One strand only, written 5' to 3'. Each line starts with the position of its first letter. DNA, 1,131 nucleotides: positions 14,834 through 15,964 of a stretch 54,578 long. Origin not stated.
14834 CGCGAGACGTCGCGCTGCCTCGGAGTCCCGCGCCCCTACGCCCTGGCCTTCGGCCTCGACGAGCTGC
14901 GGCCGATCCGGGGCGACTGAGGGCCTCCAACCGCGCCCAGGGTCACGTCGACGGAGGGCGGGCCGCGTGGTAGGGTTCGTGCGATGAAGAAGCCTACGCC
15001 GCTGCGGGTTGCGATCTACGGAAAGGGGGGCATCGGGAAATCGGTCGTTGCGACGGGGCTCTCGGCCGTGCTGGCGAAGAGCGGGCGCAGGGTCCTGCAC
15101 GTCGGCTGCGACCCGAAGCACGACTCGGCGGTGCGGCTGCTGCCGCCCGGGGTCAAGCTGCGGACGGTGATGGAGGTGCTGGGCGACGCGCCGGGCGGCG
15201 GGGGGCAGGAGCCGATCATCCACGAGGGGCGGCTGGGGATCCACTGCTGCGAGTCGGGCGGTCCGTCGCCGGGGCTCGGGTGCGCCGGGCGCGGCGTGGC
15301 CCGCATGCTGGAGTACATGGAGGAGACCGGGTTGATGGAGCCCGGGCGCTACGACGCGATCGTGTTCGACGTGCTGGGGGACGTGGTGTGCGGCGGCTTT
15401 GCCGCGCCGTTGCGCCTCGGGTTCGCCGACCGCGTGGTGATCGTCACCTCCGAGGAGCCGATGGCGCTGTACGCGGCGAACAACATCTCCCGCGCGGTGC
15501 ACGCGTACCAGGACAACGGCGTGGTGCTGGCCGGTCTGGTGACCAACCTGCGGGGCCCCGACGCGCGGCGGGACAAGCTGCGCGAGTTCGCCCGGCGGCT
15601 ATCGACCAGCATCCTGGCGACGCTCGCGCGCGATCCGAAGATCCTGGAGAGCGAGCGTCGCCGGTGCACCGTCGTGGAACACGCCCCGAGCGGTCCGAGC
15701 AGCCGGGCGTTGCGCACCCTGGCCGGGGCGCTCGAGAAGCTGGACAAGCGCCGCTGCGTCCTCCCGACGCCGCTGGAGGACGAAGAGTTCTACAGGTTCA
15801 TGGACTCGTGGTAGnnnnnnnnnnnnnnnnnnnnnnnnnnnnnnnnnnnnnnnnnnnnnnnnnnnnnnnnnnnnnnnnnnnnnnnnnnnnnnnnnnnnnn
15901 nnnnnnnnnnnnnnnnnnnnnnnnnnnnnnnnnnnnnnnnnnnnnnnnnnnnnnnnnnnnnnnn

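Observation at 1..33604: A 33-kb Fe-S / radical-SAM supercluster around a nitrogenase-like module, with no characterised counterpart I know of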

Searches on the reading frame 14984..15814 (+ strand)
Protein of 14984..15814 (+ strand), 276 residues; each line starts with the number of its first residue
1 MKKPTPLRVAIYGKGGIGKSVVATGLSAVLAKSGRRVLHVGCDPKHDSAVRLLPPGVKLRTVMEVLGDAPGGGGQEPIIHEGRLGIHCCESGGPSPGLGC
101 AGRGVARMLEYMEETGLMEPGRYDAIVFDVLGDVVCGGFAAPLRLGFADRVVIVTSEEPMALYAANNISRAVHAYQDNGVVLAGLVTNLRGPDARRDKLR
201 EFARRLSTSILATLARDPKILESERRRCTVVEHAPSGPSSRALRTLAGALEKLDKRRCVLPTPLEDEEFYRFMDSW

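Call 6: search_protein_families(library=pfam, proteins=[window:14984-15814:+], max_evalue=0.01)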
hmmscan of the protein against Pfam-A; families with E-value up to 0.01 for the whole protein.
window:14984-15814:+ (276 aa): 7 families
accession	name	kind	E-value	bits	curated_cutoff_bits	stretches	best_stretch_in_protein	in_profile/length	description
PF00142.24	Fer4_NifH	-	5.2e-75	252.9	25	1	8-272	2-264/271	4Fe-4S iron sulfur cluster binding proteins, NifH/frxC family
PF01656.29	CbiA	-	2.7e-10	40.7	25.4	1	10-226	3-121/125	CobQ/CobB/MinD/ParA nucleotide binding domain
PF13614.12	AAA_31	-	4.7e-08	33.6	27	1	13-50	9-46/177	AAA domain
PF10609.15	ParA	-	1.1e-07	32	27.1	1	12-37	10-35/246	NUBPL iron-transfer P-loop NTPase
PF02374.21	ArsA_ATPase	-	1.1e-05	25.2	24.3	1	10-47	5-42/305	Anion-transporting ATPase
PF13481.12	AAA_25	-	0.0021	18.1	27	1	9-39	36-65/195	AAA domain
PF13191.12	AAA_16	-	0.0074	17.2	32.6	0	4-45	22-63/167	AAA ATPase domain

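Call 9: search_protein_families(library=ncbifam, proteins=[window:14984-15814:+], max_evalue=0.001)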
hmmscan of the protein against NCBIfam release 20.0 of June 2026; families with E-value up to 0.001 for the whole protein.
window:14984-15814:+ (276 aa): 14 families
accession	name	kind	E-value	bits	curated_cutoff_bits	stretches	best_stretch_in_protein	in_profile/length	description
TIGR01287.1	nifH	equivalog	7e-77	258.4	394.35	1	8-273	2-265/275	nitrogenase iron protein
NF033200.1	F430_CfbC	exception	1.9e-75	253.6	402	1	8-273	2-259/260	Ni-sirohydrochlorin a,c-diamide reductive cyclase ATP-dependent reductase subunit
NF009702.0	PRK13231.1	equivalog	2e-66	223.9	427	1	8-275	4-261/264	nitrogenase reductase-like protein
NF009701.0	PRK13230.1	subfamily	1.2e-65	221.4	350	1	8-270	3-275/291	nitrogenase reductase-like protein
TIGR01281.1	DPOR_bchL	equivalog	1.1e-53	182.4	345.15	1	9-274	3-265/268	ferredoxin:protochlorophyllide reductase (ATP-dependent) iron-sulfur ATP-binding protein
TIGR02016.1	BchX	equivalog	2e-46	158.6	331.2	1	9-221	3-220/296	chlorophyllide a reductase iron protein subunit X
TIGR01969.1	minD_arch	subfamily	3.9e-09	36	201.75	1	145-255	128-235/251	cell division ATPase MinD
NF041546.1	ParA_partition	equivalog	1.1e-06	28.3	180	1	13-46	7-40/203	ParA family partition ATPase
NF053622.1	ATPseBagAMYCTU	equivalog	3e-06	26.9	400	1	11-42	12-43/325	ATPase BagA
NF041136.1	MrpORP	equivalog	5.4e-06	25.9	450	0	11-40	11-40/365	iron-sulfur cluster carrier protein MrpORP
TIGR00345.1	GET3_arsA_TRC40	subfamily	2.7e-05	23.8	135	1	12-47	3-38/299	TRC40/GET3/ArsA family transport-energizing ATPase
TIGR03371.1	cellulose_yhjQ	equivalog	0.00013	21.5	157.85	0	9-46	4-42/246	cellulose biosynthesis protein BcsQ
TIGR01968.1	minD_bact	equivalog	0.00042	19.7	212.9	0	11-43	7-39/261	septum site-determining protein MinD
TIGR04291.1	arsen_driv_ArsA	equivalog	0.00046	19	650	1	13-44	10-41/565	arsenical pump-driving ATPase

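Call 20: search_solved_structures(query=window:14984-15811:+, max_evalue=1e-10)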
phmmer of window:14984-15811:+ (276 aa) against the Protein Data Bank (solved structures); distinct sequences matched with E-value up to 1e-10: 26.
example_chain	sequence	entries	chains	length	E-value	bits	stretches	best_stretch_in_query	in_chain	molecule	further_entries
8q5w_A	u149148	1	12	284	1.1e-59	205.4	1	4-274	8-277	Nitrogenase iron protein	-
9haz_A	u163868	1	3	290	1.6e-59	204.9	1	9-270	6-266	Fe protein NifH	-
9haz_D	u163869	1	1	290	1.8e-59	204.7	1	9-270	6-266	Fe protein NifH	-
9fmg_D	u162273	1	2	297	4.1e-59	203.5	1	5-276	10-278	Nitrogenase iron protein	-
4wzb_E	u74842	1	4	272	3.5e-58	200.4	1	9-270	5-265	Nitrogenase iron protein 1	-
4wza_E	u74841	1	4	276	3.7e-58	200.4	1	9-270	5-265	Nitrogenase iron protein 1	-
10zn_F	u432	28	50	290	4.2e-58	200.2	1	9-270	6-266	Nitrogenase iron protein NifH | Nitrogenase iron protein 1 | Nitrogenase iron protein gamma chain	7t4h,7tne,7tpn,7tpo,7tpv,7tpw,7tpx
1fp6_A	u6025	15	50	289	4.4e-58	200.1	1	9-270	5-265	NITROGENASE IRON PROTEIN | nitrogenase IRON protein 1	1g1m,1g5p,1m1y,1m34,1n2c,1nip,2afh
1xdb_A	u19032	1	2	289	1.6e-57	198.3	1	9-270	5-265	Nitrogenase iron protein 1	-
1de0_A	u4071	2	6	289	2.1e-57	197.9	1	9-270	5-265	NITROGENASE IRON PROTEIN | Nitrogenase iron protein 1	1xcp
1xd8_A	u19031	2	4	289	2.2e-57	197.9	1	9-270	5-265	Nitrogenase iron protein 1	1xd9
8tc3_A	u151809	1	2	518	2.2e-57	197.8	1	9-270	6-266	Nitrogenase iron protein,Fluorescent protein plum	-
6nzj_A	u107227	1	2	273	1.2e-56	195.4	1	8-272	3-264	Nitrogenase iron protein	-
6q93_A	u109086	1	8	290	3.7e-56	193.8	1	9-271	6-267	Nitrogenase iron protein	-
1rw4_A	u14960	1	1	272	5.6e-56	193.2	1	9-270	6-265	Nitrogenase iron protein 1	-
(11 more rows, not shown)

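Call 37: search_protein_representatives(protein=window:14984-15811:+)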
Query: 276 residues. Proteins with E-value up to 0.001 (for the whole library): 2031; up to 1e-10: 886; up to 1e-30: 335. The best 150 are listed.
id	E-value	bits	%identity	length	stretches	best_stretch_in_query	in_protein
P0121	5.1e-113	393.5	45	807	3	3-241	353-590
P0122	9.0e-111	386.1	45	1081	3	6-247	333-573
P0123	8.5e-104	363.2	40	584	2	8-268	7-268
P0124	7.4e-97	340.5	38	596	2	7-266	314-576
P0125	1.9e-93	329.3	38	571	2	8-249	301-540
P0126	7.0e-83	294.6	38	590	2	6-271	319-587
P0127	7.9e-82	291.2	55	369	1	8-271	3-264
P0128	6.2e-81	288.2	55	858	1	9-270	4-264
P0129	8.4e-80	284.5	53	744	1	8-272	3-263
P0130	1.6e-79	283.6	51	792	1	8-271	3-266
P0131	7.4e-78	278.2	52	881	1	8-272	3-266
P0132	1.5e-77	277.1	40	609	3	51-271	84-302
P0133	7.0e-77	275.0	51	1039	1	7-273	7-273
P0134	2.8e-76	273.0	50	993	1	4-273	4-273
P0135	1.6e-75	270.5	52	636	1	8-272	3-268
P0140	1.4e-72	260.8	48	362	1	10-272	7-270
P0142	7.9e-72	258.4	48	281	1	7-270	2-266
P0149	6.6e-68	245.5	49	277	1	2-273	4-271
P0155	8.9e-66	238.5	46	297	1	8-273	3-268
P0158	3.8e-65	236.5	46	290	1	5-271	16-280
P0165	1.7e-62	227.7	48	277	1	5-272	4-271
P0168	1.5e-61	224.7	44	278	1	6-273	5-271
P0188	6.6e-58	212.7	43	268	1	8-273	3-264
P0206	1.7e-55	204.8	43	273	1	9-271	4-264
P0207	2.5e-55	204.3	43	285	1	5-255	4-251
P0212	1.1e-54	202.2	42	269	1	7-268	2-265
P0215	1.6e-54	201.6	43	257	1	7-248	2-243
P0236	6.4e-53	196.4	43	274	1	9-273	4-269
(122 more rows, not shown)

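Call 38: list_cluster_members(proteins=[P0127, P0128, P0129, P0130, P0131, P0135, P0140, P0142, P0149, P0155])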
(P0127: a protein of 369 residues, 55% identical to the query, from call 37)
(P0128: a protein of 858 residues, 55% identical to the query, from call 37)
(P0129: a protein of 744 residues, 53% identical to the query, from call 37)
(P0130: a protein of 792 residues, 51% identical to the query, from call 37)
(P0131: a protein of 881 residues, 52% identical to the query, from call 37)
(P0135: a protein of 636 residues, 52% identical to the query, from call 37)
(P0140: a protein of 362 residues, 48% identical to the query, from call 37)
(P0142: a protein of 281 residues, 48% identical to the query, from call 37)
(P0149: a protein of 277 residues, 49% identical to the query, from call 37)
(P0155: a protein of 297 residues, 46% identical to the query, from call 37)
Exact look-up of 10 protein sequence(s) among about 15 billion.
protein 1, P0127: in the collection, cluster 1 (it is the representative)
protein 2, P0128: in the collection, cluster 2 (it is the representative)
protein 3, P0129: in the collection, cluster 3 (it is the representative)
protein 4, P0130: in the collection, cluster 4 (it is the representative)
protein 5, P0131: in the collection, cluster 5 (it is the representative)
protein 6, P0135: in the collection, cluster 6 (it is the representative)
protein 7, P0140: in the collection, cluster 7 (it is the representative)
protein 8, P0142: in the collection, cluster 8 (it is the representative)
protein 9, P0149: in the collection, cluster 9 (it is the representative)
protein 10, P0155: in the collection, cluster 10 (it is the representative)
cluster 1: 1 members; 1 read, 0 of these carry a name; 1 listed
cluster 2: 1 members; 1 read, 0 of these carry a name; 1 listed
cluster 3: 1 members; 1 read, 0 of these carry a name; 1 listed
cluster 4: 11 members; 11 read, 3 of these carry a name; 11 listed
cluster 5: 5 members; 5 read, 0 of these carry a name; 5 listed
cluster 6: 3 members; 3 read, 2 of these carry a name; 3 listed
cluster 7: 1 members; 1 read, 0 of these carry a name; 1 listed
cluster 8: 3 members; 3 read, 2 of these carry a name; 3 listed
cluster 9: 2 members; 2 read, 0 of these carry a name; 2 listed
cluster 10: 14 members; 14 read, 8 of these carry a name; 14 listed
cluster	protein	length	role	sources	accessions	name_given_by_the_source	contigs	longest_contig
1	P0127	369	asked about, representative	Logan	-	-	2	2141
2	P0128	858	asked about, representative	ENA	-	-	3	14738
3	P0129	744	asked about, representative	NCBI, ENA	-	-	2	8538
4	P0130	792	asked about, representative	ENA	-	-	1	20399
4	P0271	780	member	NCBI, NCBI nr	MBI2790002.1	MAG: AAA family ATPase [Elusimicrobia bacterium] | AAA family ATPase [Elusimicrobiota bacterium]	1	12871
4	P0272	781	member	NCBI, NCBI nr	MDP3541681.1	MAG: nitrogenase component 1 [Elusimicrobiota bacterium] | nitrogenase component 1 [Elusimicrobiota bacterium]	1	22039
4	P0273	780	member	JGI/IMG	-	nitrogenase iron protein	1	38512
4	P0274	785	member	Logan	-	-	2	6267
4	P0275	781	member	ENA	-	-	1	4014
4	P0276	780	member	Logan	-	-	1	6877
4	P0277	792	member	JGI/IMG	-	-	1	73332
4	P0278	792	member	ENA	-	-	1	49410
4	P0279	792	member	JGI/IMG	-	-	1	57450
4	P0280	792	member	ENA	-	-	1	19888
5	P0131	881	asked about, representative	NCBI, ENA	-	-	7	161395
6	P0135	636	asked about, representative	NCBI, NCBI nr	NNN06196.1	MAG: AAA family ATPase, partial [Elusimicrobia bacterium] | AAA family ATPase [Elusimicrobiota bacterium]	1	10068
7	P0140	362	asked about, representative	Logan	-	-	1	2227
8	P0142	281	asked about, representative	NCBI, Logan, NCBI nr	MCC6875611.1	MAG: AAA family ATPase [Sandaracinaceae bacterium] | AAA family ATPase [Sandaracinaceae bacterium]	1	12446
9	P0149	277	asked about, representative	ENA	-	-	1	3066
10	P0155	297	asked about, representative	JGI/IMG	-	nitrogenase iron protein NifH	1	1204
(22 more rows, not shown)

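Call 40: find_homologous_proteins(query=P0277, max_evalue=1e-10)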
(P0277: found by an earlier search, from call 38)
Query P0277 (792 aa): 2717 proteins with E <= 1e-10 among 8000 candidates; the best 120 are listed.
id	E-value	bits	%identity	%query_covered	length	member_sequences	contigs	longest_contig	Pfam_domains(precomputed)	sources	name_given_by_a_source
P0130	0.0e+0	1817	100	100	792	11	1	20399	PF00142.25,PF10609.16,PF01656.30,PF13614.13,PF02374.22,PF00148.25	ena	-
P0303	0.0e+0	1633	90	100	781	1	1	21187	PF00142.25,PF10609.16,PF01656.30,PF13614.13,PF02374.22,PF00148.25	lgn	-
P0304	0.0e+0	1619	90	100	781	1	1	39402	PF00142.25,PF10609.16,PF01656.30,PF13614.13,PF02374.22,PF00148.25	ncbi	-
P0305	0.0e+0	1609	90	100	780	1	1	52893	PF00142.25,PF10609.16,PF01656.30,PF13614.13,PF02374.22,PF00148.25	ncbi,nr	ncbi:MAG: AAA family ATPase [Elusimicrobia bacterium]|nr:AAA family ATPase [Elusimicrobiota bacteriu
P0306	0.0e+0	1475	79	100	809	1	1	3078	PF00142.25,PF10609.16,PF01656.30,PF13614.13,PF02374.22,PF00148.25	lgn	-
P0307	0.0e+0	1474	81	100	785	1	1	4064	PF00142.25,PF10609.16,PF01656.30,PF13614.13,PF02374.22,PF00148.25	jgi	-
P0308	0.0e+0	1464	80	100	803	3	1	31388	PF00142.25,PF10609.16,PF01656.30,PF13614.13,PF02374.22,PF00148.25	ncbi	-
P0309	0.0e+0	1442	79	100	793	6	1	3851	PF00142.25,PF10609.16,PF01656.30,PF13614.13,PF02374.22,PF00148.25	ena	-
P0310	0.0e+0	1233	70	100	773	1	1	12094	PF00142.25,PF10609.16,PF01656.30,PF13614.13,PF02374.22,PF00148.25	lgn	-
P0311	0.0e+0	1181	66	100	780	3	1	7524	PF00142.25,PF10609.16,PF01656.30,PF13614.13,PF02374.22,PF00148.25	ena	-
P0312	0.0e+0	1156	65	100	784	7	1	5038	PF00142.25,PF10609.16,PF01656.30,PF13614.13,PF02374.22,PF00148.25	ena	-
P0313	0.0e+0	1156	63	100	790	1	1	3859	PF00142.25,PF10609.16,PF01656.30,PF13614.13,PF02374.22,PF00148.25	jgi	jgi:nitrogenase iron protein NifH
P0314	0.0e+0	1152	63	100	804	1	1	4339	PF00142.25,PF10609.16,PF01656.30,PF13614.13,PF02374.22,PF00148.25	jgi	jgi:nitrogenase iron protein NifH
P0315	0.0e+0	1147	63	100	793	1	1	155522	PF00142.25,PF10609.16,PF01656.30,PF13614.13,PF02374.22,PF00148.25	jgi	jgi:nitrogenase iron protein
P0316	0.0e+0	1142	64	100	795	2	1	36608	PF00142.25,PF10609.16,PF01656.30,PF13614.13,PF02374.22,PF00148.25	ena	-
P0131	1.6e-234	799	42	59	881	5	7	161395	PF00142.25,PF10609.16,PF01656.30,PF13614.13,PF02374.22,PF00148.25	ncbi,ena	-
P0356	4.9e-211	721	45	99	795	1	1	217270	PF00142.25,PF10609.16,PF01656.30,PF13614.13,PF02374.22,PF00148.25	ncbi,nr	ncbi:MAG: AAA family ATPase [Elusimicrobia bacterium]|nr:AAA family ATPase [Elusimicrobiota bacteriu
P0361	1.1e-203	697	45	99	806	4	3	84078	PF00142.25,PF10609.16,PF01656.30,PF13614.13,PF02374.22,PF00148.25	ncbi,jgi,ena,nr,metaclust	ncbi:MAG: hypothetical protein A2X36_10850 [Elusimicrobia bacterium GWA2_69_24]|nr:MAG: hypothetical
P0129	5.3e-167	576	40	100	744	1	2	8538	PF00142.25,PF01656.30,PF13614.13,PF02374.22,PF00148.25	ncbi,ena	-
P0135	9.6e-152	525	44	79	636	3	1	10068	PF00142.25,PF10609.16,PF01656.30,PF13614.13,PF02374.22,PF00148.25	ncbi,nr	ncbi:MAG: AAA family ATPase, partial [Elusimicrobia bacterium]|nr:AAA family ATPase [Elusimicrobiota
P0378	4.3e-147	510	49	36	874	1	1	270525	PF00142.25,PF10609.16,PF01656.30,PF13614.13,PF02374.22,PF00148.25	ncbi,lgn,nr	ncbi:MAG: AAA family ATPase [Elusimicrobia bacterium]|nr:AAA family ATPase [Elusimicrobiota bacteriu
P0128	4.2e-140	487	56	34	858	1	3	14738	PF00142.25,PF01656.30,PF13614.13,PF02374.22,PF00148.25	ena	-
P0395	4.1e-127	444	53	34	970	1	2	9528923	PF00142.25,PF10609.16,PF01656.30,PF13614.13,PF02374.22,PF00148.25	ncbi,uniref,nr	ncbi:AAA family ATPase [Pseudenhygromyxa sp. WMMC2535]|uniref:nitrogenase component 1 n=1 Tax=Pseude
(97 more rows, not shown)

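Call 41: find_encoding_contigs(protein=P0361, flank=10000, max_places=1)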
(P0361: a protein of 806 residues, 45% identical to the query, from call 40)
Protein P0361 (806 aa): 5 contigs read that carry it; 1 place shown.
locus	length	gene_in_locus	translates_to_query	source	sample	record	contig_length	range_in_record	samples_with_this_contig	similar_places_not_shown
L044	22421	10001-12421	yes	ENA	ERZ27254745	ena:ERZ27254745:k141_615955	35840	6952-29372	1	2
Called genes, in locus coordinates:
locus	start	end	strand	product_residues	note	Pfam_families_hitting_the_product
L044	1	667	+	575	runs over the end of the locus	PF13472:Lipase_GDSL_2 (faint), PF07719:TPR_2 (faint), PF14559:TPR_19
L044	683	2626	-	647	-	PF04055:Radical_SAM, PF00514:Arm (faint), PF01602:Adaptin_N (faint), PF02985:HEAT (faint), PF03130:HEAT_PBS (faint), PF13513:HEAT_EZ (faint), PF13646:HEAT_2, PF13646:HEAT_2, +2 more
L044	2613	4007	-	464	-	PF00148:Oxidored_nitro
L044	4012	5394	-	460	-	PF00148:Oxidored_nitro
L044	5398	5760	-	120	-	-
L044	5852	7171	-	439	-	PF00148:Oxidored_nitro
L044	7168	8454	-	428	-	PF00148:Oxidored_nitro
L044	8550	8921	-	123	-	-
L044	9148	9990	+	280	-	PF00142:Fer4_NifH, PF01656:CbiA, PF02374:ArsA_ATPase (faint), PF10609:ParA (faint), PF13614:AAA_31 (weak)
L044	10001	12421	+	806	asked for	PF00142:Fer4_NifH, PF01656:CbiA, PF02374:ArsA_ATPase (weak), PF10609:ParA (faint), PF13614:AAA_31 (weak), PF00148:Oxidored_nitro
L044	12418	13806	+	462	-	PF00148:Oxidored_nitro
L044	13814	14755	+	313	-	PF04055:Radical_SAM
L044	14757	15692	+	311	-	-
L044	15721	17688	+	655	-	PF02310:B12-binding (weak), PF04055:Radical_SAM (faint), PF01740:STAS (weak), PF13466:STAS_2 (weak)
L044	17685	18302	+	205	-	PF04055:Radical_SAM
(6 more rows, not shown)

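Call 42: find_encoding_contigs(protein=P0395, flank=10000, max_places=1)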
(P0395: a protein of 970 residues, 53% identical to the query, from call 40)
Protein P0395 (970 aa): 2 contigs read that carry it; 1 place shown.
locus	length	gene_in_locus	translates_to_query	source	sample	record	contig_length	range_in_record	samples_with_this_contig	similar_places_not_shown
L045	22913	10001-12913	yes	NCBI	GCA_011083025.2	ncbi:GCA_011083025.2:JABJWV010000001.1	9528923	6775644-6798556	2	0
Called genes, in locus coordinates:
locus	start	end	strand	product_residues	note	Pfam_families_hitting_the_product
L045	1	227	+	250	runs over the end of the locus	PF04545:Sigma70_r4 (weak)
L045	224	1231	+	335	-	-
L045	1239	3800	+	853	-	-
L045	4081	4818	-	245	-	PF00378:ECH_1, PF16113:ECH_2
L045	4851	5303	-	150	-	-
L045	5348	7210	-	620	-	-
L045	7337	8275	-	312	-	PF00005:ABC_tran, PF13304:AAA_21 (weak)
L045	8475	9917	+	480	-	PF00089:Trypsin (faint), PF13365:Trypsin_2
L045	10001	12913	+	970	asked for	PF00142:Fer4_NifH, PF01656:CbiA, PF02374:ArsA_ATPase, PF10609:ParA (faint), PF13614:AAA_31 (weak), PF00148:Oxidored_nitro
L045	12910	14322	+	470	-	PF00148:Oxidored_nitro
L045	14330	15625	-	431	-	-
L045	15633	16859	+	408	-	PF00069:Pkinase, PF07714:PK_Tyr_Ser-Thr, PF17667:Pkinase_fungal (weak), PF00498:FHA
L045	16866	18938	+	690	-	-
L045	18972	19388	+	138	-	-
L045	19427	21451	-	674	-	PF00672:HAMP, PF00015:MCPsignal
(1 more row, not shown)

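Call 43: find_encoding_contigs(protein=P0277, flank=10000, max_places=1)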
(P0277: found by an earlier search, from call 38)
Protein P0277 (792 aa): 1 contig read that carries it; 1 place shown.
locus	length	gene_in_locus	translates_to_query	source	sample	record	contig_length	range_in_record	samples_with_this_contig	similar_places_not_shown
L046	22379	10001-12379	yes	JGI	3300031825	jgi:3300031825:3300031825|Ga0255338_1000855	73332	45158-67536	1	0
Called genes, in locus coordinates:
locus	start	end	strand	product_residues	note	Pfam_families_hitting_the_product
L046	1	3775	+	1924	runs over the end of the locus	PF04467:DUF483 (weak)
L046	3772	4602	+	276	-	PF00142:Fer4_NifH, PF01656:CbiA, PF02374:ArsA_ATPase (weak), PF10609:ParA (faint), PF13614:AAA_31 (weak)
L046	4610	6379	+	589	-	PF00148:Oxidored_nitro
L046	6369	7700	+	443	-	PF00148:Oxidored_nitro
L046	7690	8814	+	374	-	PF04055:Radical_SAM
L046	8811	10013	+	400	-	-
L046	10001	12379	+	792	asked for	PF00142:Fer4_NifH, PF01656:CbiA, PF02374:ArsA_ATPase (weak), PF10609:ParA (faint), PF13614:AAA_31, PF00148:Oxidored_nitro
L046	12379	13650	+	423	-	PF00148:Oxidored_nitro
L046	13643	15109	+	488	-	PF00515:TPR_1 (weak), PF07719:TPR_2 (weak), PF13428:TPR_14 (weak), PF13432:TPR_16 (weak), PF14559:TPR_19 (weak), PF13432:TPR_16, PF07719:TPR_2 (weak), PF13414:TPR_11 (weak), +3 more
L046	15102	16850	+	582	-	PF07719:TPR_2 (faint), PF13174:TPR_6 (faint), PF13428:TPR_14 (faint), PF00515:TPR_1 (faint), PF13181:TPR_8 (faint), PF13424:TPR_12 (faint), PF13432:TPR_16 (weak), PF14559:TPR_19 (weak), +2 more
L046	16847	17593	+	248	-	PF00590:TP_methylase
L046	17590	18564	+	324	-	PF04055:Radical_SAM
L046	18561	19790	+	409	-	PF04055:Radical_SAM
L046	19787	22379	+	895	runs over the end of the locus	PF00515:TPR_1 (faint), PF13371:TPR_9 (weak)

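Call 63: search_dna_similar(query=window:14984-15811:+, collection=plasmids, mode=protein, max_rows=40, rows=spread, max_evalue=1e-20)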
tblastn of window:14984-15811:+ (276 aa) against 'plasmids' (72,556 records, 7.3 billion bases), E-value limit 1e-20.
Records with a match: 272; places in all: 379; records where one place covers at least 80% of the query: 258.
Best place of each record, by identity: <60% 272.
By first word of the organism name: Rhizobium 126; Sinorhizobium 76; Bradyrhizobium 10; Clostridium 9; Mesorhizobium 8; Paraburkholderia 6; Nitratidesulfovibrio 4; Neorhizobium 4; Nostoc 3; Sulfitobacter 3; and 18 more.
By predicted mobility (MOB-suite, as given by PLSDB): conjugative 205; non-mobilizable 58; mobilizable 9.
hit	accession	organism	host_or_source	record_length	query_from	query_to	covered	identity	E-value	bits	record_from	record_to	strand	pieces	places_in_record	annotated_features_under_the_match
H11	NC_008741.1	Nitratidesulfovibrio vulgaris DP4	-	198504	8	276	97%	42.6%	3e-54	195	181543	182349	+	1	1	nifH: nitrogenase iron protein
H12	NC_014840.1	Pantoea sp. At-9b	-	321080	5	276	99%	40.4%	2e-52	191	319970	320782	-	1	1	nifH: nitrogenase iron protein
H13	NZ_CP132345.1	Clostridium butyricum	Homo sapiens,Faeces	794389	8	276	97%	40.7%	2e-54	196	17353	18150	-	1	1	nifH: nitrogenase iron protein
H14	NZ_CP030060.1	Bradyrhizobium sp. CCBAU 53351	Arachis hypogaea,Microbe,nodule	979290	1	269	97%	40.5%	6e-50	183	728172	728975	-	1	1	nifH: nitrogenase iron protein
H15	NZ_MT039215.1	Serratia proteamaculans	-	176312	8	269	95%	41.6%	5e-53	192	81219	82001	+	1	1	nifH: nitrogenase iron protein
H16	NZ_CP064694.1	Bradyrhizobium sp. 187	Acmispon strigosus,cell culture,root ...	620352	8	269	95%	40.8%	6e-51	186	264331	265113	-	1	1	nifH: nitrogenase iron protein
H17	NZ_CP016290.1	Rhizobium leguminosarum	Vavilovia formosa,cell culture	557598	8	269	95%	40.8%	2e-50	184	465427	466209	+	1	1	nifH: nitrogenase iron protein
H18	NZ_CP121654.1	Rhizobium sp. CB3171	Calliandra calothyrsus,cell culture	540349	8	269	95%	40.8%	5e-50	183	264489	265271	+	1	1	nifH: nitrogenase iron protein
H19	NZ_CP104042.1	Rhizobium sp. WSM4643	Pisum sativum,Cell culture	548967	8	269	95%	40.8%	6e-50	183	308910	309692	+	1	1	nifH: nitrogenase iron protein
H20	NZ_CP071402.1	Rhizobium leguminosarum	lentil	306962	8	269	95%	40.8%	1e-49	182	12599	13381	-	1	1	nifH: nitrogenase iron protein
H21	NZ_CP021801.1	Sinorhizobium meliloti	Medicago sativa,Single Cell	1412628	8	269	95%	40.8%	2e-49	181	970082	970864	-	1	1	none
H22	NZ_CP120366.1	Sinorhizobium kummerowiae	Kummerowia stipulacea,Pure culture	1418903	8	269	95%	40.8%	2e-49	181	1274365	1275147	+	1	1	none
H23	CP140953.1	Sinorhizobium meliloti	Medicago lupulina,whole organism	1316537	8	269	95%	40.8%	3e-49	181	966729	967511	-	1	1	nifH: nitrogenase iron protein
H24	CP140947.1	Sinorhizobium meliloti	Medicago lupulina,whole organism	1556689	8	269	95%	40.8%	3e-49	181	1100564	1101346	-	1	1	nifH: nitrogenase iron protein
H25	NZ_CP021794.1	Sinorhizobium meliloti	Medicago sativa,Single Cell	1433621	8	269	95%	40.8%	3e-49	181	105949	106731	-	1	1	none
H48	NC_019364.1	Sulfitobacter guttiformis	-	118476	10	227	79%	42.3%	2e-37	147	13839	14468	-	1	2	bchL: ferredoxin:protochlorophyllide reductase (ATP-dependent) iron-sulfur ...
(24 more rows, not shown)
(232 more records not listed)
